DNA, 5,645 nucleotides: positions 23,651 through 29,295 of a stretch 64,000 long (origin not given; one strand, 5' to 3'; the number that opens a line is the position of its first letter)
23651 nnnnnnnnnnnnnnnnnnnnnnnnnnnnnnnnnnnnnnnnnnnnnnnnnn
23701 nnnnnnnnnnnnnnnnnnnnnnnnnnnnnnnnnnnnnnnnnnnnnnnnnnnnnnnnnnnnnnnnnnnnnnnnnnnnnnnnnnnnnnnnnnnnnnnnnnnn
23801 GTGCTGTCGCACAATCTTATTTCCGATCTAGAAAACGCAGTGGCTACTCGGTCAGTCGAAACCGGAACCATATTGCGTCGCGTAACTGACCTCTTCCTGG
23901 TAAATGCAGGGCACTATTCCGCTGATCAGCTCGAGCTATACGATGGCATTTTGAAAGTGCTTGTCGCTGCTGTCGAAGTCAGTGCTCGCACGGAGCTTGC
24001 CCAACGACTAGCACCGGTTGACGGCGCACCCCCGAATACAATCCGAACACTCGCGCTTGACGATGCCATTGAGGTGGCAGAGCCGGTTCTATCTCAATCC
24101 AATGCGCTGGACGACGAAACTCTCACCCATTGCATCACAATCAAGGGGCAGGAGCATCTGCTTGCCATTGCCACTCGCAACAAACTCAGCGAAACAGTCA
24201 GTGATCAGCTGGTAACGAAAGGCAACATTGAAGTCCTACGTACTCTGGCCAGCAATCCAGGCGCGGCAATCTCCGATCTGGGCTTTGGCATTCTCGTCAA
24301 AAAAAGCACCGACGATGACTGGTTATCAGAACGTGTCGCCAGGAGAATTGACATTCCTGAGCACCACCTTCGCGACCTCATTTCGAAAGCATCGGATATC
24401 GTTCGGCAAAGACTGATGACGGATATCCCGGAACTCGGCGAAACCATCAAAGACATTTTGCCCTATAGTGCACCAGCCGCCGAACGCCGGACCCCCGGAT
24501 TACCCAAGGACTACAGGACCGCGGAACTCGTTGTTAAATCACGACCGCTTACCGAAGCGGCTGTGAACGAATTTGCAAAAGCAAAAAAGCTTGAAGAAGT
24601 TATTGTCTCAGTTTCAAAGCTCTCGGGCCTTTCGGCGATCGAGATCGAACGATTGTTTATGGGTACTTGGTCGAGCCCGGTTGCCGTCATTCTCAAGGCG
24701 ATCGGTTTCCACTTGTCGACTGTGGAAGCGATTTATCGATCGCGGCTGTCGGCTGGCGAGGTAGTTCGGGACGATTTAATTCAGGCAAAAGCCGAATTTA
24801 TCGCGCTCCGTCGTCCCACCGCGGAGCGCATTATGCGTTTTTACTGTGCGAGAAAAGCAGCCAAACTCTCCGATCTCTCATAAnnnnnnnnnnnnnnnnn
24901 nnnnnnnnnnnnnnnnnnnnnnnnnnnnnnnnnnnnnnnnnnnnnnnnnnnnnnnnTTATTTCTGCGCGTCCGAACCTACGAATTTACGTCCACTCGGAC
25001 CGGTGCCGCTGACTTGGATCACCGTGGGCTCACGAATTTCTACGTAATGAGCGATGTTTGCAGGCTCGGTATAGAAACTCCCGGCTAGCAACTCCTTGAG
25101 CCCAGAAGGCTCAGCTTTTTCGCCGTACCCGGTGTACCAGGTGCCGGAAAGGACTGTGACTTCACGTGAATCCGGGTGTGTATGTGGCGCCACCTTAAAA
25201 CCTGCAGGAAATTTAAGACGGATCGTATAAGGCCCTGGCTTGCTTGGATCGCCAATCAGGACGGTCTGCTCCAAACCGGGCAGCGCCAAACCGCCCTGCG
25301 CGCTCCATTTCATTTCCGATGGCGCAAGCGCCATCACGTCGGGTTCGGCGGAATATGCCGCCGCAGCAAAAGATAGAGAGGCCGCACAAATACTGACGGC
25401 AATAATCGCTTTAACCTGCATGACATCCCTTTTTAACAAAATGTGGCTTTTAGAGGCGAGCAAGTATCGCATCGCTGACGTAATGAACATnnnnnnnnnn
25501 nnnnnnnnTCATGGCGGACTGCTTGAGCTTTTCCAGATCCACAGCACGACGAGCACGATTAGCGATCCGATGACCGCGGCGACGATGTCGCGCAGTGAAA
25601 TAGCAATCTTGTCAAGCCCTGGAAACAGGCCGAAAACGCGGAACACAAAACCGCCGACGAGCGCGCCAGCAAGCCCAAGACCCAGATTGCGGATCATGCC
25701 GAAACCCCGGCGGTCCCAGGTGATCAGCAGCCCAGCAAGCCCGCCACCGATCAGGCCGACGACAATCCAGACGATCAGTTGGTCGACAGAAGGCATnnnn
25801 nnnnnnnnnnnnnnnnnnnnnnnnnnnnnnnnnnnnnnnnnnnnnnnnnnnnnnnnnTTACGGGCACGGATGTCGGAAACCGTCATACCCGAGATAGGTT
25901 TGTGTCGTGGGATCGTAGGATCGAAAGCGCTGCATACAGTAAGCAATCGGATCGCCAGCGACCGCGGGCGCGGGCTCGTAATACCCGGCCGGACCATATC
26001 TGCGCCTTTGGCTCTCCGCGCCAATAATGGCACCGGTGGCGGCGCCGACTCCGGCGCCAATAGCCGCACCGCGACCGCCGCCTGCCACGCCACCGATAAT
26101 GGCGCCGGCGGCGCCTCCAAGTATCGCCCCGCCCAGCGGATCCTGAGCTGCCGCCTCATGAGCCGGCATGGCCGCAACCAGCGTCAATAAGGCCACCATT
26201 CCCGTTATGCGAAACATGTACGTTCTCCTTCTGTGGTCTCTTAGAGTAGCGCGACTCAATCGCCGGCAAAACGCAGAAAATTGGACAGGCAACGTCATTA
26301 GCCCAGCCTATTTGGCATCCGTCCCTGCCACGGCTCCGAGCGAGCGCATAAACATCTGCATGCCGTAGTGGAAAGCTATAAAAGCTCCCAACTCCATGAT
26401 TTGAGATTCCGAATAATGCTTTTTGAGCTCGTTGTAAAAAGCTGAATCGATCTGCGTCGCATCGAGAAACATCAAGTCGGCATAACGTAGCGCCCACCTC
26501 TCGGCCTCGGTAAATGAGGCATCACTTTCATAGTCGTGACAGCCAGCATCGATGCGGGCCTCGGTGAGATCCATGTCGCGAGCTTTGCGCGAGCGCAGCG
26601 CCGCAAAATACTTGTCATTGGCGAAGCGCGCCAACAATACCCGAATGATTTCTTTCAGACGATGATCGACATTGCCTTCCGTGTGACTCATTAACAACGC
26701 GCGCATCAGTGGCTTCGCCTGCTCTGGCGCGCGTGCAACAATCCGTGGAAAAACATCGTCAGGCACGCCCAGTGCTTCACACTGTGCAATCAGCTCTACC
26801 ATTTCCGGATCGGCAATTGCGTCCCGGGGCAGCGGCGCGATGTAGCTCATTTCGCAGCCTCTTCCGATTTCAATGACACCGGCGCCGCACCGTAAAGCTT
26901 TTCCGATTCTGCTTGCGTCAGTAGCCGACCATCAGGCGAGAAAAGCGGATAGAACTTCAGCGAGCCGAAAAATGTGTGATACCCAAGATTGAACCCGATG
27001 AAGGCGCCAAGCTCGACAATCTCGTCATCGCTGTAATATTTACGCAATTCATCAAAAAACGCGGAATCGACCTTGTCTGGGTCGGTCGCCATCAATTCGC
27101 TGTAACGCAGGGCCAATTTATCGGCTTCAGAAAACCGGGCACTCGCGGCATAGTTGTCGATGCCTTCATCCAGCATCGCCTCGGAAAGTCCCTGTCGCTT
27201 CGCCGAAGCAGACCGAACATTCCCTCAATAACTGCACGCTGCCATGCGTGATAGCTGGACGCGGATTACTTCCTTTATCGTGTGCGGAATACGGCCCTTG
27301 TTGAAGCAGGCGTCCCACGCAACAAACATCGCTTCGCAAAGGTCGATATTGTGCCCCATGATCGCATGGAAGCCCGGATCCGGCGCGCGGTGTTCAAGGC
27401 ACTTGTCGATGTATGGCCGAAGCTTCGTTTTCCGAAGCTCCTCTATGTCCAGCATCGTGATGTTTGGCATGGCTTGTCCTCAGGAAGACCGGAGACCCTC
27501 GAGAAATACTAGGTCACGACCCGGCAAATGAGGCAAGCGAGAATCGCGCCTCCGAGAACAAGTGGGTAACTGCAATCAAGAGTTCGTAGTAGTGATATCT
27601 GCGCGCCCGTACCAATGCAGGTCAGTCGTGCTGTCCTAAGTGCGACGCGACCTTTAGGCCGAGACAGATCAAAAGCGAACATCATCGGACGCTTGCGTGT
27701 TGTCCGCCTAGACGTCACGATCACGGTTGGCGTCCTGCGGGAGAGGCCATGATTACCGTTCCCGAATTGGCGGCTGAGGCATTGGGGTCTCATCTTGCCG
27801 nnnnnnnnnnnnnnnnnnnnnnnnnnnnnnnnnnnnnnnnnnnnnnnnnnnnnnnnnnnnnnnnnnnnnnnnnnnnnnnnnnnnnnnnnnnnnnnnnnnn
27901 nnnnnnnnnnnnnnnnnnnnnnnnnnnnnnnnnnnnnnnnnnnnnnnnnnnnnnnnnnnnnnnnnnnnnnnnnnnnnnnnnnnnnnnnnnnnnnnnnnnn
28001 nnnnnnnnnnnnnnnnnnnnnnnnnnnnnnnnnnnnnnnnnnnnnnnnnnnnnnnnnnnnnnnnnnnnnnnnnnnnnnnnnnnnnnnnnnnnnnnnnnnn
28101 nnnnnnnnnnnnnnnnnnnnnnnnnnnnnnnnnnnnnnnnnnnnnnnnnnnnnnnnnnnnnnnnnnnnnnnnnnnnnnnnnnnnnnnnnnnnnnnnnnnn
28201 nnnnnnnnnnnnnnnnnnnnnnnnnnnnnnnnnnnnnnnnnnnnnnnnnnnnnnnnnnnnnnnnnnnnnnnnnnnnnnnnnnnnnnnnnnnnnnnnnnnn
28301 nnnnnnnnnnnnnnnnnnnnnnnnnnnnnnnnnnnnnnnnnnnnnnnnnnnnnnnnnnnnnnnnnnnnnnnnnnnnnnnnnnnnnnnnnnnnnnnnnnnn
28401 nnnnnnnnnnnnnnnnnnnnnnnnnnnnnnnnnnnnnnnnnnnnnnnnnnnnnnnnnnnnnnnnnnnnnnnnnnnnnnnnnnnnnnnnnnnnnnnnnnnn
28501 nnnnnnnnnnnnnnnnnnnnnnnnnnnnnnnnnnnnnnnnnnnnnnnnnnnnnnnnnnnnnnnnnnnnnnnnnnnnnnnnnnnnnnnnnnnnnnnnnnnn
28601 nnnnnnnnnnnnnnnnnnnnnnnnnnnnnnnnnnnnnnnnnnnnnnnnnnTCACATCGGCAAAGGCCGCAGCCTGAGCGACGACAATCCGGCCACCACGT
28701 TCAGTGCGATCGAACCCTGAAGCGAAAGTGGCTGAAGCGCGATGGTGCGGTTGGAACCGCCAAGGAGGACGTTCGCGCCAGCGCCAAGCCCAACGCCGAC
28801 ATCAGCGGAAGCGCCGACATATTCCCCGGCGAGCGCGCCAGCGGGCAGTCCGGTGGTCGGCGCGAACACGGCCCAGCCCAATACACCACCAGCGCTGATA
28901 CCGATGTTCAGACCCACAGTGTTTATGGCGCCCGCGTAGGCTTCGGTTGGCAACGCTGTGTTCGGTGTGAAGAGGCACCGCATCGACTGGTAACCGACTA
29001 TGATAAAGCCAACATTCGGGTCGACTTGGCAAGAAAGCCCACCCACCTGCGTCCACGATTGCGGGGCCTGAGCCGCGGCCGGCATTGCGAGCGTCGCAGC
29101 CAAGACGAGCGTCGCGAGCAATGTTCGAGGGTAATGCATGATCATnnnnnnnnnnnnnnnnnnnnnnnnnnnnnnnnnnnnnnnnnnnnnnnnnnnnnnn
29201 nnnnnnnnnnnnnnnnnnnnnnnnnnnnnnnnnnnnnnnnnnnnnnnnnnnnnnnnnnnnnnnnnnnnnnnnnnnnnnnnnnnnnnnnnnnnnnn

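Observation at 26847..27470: Hidden selenoprotein: AhpD/CMD-family enzyme with a CxxU motif, split by ORF callers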

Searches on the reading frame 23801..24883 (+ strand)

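Call 26: search_protein_families(library=pfam, proteins=[window:23801-24883:+], max_evalue=0.001)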
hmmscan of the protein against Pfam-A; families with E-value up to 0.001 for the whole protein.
window:23801-24883:+ (360 aa): 1 family
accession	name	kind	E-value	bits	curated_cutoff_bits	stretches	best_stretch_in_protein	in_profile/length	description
PF10098.14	DUF2336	-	1.2e-51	176.1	34.6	1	92-346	1-262/262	Uncharacterised protein conserved in bacteria (DUF2336)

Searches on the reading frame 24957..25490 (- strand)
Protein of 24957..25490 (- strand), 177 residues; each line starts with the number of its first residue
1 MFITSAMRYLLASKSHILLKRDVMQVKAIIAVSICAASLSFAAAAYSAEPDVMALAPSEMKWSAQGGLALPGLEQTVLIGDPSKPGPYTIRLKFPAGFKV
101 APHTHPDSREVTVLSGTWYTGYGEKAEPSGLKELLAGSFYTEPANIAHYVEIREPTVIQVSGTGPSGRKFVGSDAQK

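Call 26: search_protein_families(library=pfam, proteins=[window:24957-25490:-], max_evalue=0.001)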
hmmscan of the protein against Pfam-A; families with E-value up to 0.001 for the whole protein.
window:24957-25490:- (177 aa): 3 families
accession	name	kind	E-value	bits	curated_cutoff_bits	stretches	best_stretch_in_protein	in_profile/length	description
PF12973.13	Cupin_7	-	1.4e-07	31.8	27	1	54-165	5-103/105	ChrR Cupin-like domain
PF14499.12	DUF4437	-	4.9e-06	26.3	24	1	51-160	135-241/250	Domain of unknown function (DUF4437)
PF07883.17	Cupin_2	-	0.00029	20.9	27.2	1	93-154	4-60/70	Cupin domain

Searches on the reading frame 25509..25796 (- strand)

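Call 26: search_protein_families(library=pfam, proteins=[window:25509-25796:-], max_evalue=0.001)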
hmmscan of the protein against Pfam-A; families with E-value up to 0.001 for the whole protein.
window:25509-25796:- (95 aa): 1 family
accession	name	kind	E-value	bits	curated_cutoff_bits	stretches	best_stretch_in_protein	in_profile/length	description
PF04226.18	Transgly_assoc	-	0.0001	22.9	25.3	1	40-84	3-43/49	Transglycosylase associated protein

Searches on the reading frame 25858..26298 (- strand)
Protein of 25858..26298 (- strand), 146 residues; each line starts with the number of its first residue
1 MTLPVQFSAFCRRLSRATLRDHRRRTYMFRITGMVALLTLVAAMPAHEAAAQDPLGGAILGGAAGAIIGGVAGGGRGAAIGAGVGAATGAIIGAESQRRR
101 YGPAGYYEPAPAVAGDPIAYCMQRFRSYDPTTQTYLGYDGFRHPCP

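Call 26: search_protein_families(library=pfam, proteins=[window:25858-26298:-], max_evalue=0.001)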
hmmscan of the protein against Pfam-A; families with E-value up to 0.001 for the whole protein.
window:25858-26298:- (146 aa): 3 families
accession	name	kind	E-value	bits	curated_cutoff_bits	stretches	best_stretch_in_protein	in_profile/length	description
PF07886.16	BA14K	-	1.1e-13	51.3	26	1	118-146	2-30/30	BA14K-like protein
PF13488.11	Gly-zipper_Omp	-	9.4e-08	32.3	25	1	56-96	1-42/46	Glycine zipper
PF13441.11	Gly-zipper_YMGG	-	9.6e-08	32.1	28.9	1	56-94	5-44/45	YMGG-like Gly-zipper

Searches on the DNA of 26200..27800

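Call 42: search_rna_families(source=window, start=26200, end=27800, threshold=evalue, max_evalue=10)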
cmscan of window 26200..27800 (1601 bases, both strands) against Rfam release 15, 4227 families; matches with E-value up to 10: 2.
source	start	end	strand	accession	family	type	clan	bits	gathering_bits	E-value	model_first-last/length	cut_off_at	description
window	27590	27668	+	RF01735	epsC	Cis-reg;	-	19.4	42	1.6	1-117/117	no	epsC RNA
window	26821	26869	+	RF01390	isrG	Gene; sRNA;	-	10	100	6.4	1-279/279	no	isrG Hfq binding RNA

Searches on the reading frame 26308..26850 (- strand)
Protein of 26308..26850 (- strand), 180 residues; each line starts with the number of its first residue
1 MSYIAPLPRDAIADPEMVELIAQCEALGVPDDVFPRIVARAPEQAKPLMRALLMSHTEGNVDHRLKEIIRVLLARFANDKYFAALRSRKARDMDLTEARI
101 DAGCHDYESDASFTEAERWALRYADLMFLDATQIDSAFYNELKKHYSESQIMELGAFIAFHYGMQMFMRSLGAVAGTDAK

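Call 6: search_protein_families(library=ncbifam, proteins=[window:26308-26850:-], max_evalue=0.01)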
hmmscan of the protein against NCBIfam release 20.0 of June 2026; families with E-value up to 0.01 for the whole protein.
window:26308-26850:- (180 aa): 1 family
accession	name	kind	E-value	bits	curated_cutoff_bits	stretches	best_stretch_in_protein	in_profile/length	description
NF053654.1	GroundWater_YciW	equivalog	7.2e-14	51.9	310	1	56-171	55-169/179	YciW-related (seleno)protein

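Call 7: search_protein_families(library=pfam, proteins=[window:26308-26850:-], max_evalue=0.01)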
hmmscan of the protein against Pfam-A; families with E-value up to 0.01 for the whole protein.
window:26308-26850:- (180 aa): 1 family
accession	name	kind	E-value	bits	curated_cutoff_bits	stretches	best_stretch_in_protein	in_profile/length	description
PF02627.25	CMD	-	0.008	16.6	23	0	54-125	15-83/84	Carboxymuconolactone decarboxylase family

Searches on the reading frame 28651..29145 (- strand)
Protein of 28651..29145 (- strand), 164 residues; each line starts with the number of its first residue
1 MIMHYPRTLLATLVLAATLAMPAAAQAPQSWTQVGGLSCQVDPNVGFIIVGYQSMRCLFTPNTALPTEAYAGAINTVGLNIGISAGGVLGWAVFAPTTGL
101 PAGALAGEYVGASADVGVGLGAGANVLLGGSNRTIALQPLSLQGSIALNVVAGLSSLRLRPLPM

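Call 26: search_protein_families(library=pfam, proteins=[window:28651-29145:-], max_evalue=0.001)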
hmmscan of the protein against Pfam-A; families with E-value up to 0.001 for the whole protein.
window:28651-29145:- (164 aa): 1 family
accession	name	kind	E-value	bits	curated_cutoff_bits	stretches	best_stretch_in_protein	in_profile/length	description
PF06186.16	DUF992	-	4.9e-45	153.3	22.7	1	20-160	3-143/143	Protein of unknown function (DUF992)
